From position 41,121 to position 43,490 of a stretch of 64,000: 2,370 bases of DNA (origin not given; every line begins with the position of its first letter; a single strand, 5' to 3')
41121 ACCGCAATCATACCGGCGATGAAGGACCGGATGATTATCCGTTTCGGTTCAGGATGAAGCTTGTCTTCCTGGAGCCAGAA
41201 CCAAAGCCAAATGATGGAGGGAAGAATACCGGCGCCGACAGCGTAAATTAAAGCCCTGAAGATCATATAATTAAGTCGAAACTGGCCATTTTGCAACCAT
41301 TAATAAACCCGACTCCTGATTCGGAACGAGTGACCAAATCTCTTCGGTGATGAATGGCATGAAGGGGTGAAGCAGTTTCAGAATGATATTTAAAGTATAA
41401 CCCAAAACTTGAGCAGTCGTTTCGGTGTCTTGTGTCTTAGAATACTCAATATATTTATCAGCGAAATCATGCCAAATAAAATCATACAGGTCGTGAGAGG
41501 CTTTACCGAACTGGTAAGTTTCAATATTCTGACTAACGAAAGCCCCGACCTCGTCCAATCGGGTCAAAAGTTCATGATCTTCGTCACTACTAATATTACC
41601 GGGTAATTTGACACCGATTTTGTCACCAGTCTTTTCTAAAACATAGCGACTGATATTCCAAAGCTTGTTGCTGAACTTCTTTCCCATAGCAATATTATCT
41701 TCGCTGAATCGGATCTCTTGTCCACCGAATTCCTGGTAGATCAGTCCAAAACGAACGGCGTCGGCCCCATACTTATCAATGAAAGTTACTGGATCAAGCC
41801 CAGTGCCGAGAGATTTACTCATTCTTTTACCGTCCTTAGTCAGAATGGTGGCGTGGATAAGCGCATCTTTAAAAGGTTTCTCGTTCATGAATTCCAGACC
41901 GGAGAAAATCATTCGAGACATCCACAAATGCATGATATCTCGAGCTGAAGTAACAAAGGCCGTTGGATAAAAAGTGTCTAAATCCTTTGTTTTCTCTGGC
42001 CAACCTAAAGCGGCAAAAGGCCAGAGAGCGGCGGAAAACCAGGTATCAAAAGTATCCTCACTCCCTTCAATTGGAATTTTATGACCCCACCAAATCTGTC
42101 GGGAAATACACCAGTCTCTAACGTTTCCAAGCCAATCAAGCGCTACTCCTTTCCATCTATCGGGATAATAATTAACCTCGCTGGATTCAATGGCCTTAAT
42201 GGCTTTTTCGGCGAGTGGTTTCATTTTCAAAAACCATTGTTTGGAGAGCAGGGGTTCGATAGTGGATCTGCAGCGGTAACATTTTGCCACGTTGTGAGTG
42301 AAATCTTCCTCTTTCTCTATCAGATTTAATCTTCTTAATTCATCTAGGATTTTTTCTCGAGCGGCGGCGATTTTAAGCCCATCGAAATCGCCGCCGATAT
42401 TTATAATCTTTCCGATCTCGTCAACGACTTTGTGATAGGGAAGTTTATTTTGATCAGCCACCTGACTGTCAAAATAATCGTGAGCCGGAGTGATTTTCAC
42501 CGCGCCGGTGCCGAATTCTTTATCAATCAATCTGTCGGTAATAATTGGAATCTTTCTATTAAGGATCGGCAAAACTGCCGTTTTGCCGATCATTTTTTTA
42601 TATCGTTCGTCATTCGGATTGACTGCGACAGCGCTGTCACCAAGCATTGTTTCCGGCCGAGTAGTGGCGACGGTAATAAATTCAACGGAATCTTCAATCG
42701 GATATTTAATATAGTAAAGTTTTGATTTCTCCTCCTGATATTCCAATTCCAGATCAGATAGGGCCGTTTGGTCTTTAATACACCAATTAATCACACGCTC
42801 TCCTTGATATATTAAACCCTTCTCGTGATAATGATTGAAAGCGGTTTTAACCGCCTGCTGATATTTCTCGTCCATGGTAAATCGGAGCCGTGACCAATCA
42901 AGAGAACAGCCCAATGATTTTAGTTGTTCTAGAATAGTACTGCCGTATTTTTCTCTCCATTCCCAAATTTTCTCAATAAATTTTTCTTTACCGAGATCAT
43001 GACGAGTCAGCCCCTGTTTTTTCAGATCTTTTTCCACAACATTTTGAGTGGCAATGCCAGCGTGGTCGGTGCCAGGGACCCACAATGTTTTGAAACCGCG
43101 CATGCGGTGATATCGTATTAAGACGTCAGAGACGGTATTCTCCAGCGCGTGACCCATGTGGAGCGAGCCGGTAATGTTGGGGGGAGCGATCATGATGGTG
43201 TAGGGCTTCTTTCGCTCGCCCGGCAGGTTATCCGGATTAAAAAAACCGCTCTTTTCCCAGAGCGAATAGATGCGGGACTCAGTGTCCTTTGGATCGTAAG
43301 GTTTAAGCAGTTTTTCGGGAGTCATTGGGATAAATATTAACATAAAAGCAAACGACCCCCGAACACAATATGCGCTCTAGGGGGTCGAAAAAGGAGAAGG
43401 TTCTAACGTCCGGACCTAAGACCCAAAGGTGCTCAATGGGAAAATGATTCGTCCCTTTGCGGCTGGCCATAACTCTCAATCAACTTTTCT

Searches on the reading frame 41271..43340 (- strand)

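Call 20: search_protein_families(library=pfam, proteins=[window:41271-43340:-], max_evalue=0.001)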
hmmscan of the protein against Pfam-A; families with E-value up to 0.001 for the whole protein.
window:41271-43340:- (689 aa): 5 families
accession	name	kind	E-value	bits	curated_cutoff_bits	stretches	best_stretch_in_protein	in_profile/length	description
PF00133.28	tRNA-synt_1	-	1.5e-124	416.4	22.7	2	24-424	2-245/414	tRNA synthetases class I (I, L, M and V)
PF09334.17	tRNA-synt_1g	-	2.9e-30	105.8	20.1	2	352-551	167-372/391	tRNA synthetases class I (M)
PF08264.19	Anticodon_1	-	4.9e-27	95.1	25.1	1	588-687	1-106/148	Anticodon-binding domain of tRNA ligase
PF13603.12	tRNA-synt_1_2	-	4.2e-10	39.9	25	1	251-309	85-143/185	Leucyl-tRNA synthetase, editing domain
PF01406.26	tRNA-synt_1e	-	2e-06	27.9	27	0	487-552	234-298/301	tRNA synthetases class I (C) catalytic domain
